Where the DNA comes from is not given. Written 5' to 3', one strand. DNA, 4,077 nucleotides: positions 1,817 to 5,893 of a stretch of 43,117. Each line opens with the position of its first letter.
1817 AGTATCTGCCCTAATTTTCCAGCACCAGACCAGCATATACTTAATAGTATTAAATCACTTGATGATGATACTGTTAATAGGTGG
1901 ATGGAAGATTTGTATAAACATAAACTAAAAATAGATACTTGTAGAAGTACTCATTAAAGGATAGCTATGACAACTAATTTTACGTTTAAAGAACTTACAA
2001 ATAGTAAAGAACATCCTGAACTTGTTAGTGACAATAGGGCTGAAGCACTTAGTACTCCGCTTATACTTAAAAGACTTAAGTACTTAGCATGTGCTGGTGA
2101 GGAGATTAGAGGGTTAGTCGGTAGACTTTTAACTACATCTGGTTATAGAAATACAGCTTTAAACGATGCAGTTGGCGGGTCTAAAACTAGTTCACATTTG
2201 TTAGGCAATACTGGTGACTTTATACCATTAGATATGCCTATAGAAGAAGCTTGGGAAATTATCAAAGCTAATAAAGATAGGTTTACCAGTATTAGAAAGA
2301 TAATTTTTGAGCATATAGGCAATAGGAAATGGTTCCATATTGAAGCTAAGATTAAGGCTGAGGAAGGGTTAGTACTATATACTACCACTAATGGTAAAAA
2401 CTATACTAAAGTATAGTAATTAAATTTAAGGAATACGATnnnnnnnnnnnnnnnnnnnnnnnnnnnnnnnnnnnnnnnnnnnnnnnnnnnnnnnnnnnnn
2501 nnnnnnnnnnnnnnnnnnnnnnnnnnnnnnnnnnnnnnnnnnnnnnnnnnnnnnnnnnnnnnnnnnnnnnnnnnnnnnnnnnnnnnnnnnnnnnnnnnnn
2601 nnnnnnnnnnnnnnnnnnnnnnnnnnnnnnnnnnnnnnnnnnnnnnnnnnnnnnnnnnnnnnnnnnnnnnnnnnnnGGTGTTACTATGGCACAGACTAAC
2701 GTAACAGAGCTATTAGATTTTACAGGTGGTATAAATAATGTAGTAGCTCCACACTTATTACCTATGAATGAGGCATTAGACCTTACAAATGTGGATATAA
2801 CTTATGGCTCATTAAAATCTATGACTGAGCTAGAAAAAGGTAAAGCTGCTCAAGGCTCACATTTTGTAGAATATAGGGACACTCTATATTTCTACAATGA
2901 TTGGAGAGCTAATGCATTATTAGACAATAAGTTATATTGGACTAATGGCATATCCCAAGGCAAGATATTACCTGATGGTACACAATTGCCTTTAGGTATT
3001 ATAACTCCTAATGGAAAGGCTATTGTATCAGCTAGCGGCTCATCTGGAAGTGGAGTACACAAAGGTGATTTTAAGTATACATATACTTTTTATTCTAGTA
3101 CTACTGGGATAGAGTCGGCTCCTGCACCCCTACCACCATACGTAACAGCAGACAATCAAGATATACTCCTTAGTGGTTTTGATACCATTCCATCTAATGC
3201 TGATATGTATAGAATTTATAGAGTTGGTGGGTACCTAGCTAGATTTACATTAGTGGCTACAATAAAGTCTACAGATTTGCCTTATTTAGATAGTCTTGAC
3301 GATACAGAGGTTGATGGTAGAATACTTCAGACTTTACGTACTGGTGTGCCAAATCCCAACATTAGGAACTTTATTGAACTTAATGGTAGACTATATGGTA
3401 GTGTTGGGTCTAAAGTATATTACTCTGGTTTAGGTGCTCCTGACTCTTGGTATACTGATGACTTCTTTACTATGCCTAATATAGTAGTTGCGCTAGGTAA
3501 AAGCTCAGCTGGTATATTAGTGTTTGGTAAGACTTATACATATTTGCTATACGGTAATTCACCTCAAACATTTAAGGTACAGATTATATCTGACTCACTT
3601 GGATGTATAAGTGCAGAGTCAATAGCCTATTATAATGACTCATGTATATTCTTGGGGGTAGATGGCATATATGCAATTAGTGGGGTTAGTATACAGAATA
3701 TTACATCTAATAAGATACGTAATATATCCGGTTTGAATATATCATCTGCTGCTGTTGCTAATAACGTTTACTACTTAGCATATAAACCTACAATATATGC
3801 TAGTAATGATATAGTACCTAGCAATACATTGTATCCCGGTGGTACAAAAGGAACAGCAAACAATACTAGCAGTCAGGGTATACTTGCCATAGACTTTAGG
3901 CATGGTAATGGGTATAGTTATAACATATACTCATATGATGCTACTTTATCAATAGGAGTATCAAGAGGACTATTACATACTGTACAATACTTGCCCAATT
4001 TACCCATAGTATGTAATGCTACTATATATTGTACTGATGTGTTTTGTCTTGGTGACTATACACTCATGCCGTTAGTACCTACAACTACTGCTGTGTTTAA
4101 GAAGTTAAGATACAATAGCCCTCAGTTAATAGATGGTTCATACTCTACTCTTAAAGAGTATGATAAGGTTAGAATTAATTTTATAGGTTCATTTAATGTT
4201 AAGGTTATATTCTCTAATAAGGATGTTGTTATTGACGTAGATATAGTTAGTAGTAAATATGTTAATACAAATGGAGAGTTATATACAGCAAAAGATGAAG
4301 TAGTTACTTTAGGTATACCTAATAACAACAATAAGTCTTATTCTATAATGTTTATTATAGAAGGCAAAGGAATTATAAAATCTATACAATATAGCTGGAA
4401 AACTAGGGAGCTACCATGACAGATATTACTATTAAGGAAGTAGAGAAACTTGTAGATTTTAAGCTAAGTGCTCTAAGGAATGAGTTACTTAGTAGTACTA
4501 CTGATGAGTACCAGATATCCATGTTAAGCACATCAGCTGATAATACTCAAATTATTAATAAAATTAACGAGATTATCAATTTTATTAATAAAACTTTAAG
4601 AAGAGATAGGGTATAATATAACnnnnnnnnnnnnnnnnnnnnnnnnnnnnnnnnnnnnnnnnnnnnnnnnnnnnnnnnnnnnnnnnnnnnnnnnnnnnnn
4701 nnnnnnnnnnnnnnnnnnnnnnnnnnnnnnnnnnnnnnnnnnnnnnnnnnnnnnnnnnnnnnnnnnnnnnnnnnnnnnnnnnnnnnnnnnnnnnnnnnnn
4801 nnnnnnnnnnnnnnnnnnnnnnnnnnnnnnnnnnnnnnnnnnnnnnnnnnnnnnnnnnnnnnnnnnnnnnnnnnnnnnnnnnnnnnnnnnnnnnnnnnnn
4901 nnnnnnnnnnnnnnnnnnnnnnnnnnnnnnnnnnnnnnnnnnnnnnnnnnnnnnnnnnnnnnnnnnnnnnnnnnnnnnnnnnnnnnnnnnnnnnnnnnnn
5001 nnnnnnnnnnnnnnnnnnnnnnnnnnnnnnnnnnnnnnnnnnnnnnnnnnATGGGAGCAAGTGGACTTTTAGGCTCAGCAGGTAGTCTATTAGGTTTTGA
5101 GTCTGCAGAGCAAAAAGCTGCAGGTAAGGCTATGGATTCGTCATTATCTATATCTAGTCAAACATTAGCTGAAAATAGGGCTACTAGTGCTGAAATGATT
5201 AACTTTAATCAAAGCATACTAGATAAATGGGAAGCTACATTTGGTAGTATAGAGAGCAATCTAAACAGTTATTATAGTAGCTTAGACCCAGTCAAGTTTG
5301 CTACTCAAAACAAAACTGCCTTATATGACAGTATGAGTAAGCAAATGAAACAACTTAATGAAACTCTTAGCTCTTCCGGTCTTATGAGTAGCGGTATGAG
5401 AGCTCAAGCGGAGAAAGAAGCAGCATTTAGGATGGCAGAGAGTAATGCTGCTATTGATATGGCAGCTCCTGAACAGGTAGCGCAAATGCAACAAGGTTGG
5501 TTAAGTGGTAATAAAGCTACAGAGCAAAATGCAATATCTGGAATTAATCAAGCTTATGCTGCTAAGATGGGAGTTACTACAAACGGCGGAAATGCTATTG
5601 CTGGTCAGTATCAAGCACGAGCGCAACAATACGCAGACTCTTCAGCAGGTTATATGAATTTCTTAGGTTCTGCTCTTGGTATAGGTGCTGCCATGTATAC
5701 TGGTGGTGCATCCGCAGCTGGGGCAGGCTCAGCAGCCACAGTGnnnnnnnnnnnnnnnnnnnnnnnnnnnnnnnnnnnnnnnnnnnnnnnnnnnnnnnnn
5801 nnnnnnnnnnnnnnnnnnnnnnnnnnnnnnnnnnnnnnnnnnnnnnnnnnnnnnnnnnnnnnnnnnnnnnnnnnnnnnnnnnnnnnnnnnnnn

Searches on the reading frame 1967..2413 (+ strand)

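Call 10: search_protein_families(library=phrogs, proteins=[window:1967-2413:+], max_evalue=0.001)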
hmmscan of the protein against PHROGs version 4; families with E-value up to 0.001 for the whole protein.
window:1967-2413:+ (149 aa): 1 family
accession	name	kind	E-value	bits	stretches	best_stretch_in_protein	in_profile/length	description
phrog_894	-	lysis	2e-14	54.4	1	2-131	47-165/389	endolysin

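Call 11: search_protein_families(library=pfam, proteins=[window:1967-2413:+], max_evalue=0.01)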
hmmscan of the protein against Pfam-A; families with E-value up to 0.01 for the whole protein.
window:1967-2413:+ (149 aa): 1 family
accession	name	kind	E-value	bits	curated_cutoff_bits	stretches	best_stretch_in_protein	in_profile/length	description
PF08291.16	Peptidase_M15_3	-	3.3e-08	34.1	23.2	1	5-103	3-92/108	Peptidase M15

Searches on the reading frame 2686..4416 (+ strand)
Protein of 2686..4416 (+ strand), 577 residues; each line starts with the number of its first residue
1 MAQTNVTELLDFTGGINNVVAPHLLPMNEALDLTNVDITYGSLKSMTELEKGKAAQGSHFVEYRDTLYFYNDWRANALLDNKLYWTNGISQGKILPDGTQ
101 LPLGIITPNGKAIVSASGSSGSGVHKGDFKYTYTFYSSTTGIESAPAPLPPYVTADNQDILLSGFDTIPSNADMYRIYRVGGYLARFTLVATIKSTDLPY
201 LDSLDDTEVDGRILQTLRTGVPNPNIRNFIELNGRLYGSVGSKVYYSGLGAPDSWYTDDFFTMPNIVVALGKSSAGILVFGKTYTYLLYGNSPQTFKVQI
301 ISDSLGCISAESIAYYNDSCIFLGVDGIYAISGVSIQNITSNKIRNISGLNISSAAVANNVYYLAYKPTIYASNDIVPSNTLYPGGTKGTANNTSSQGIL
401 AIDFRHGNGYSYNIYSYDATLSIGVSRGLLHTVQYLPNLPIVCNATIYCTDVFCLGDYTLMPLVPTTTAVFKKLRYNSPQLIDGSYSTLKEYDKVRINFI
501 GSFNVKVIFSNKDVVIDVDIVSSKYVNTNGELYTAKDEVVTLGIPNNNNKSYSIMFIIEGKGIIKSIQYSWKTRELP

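Call 10: search_protein_families(library=phrogs, proteins=[window:2686-4416:+], max_evalue=0.001)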
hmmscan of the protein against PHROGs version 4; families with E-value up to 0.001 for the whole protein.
window:2686-4416:+ (577 aa): 3 families
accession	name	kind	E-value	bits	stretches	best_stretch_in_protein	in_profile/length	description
phrog_511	-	head and packaging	5.7e-46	158.3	1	7-367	322-711/862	internal virion protein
phrog_3287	-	head and packaging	6.5e-08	32.9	1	289-356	234-301/524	virion structural protein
phrog_578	-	connector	3.6e-05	23.5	1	263-347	185-277/486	head closure Hc3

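Call 11: search_protein_families(library=pfam, proteins=[window:2686-4416:+], max_evalue=0.01)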
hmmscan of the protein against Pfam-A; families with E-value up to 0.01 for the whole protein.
window:2686-4416:+ (577 aa): 0 families

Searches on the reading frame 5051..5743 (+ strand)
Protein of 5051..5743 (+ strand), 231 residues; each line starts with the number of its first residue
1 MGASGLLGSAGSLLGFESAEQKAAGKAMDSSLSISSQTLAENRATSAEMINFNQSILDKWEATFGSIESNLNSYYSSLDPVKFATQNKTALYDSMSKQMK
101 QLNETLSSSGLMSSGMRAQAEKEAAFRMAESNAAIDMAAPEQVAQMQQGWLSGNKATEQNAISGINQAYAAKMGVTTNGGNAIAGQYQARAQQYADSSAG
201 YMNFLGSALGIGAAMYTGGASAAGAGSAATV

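Call 10: search_protein_families(library=phrogs, proteins=[window:5051-5743:+], max_evalue=0.001)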
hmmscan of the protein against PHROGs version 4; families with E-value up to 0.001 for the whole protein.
window:5051-5743:+ (231 aa): 1 family
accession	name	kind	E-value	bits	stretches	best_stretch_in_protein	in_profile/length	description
phrog_21132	-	DNA, RNA and nucleotide metabolism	4.2e-18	66.9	1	24-194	14-176/202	DNA ejection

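Call 11: search_protein_families(library=pfam, proteins=[window:5051-5743:+], max_evalue=0.01)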
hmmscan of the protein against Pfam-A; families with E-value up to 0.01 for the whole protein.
window:5051-5743:+ (231 aa): 0 families
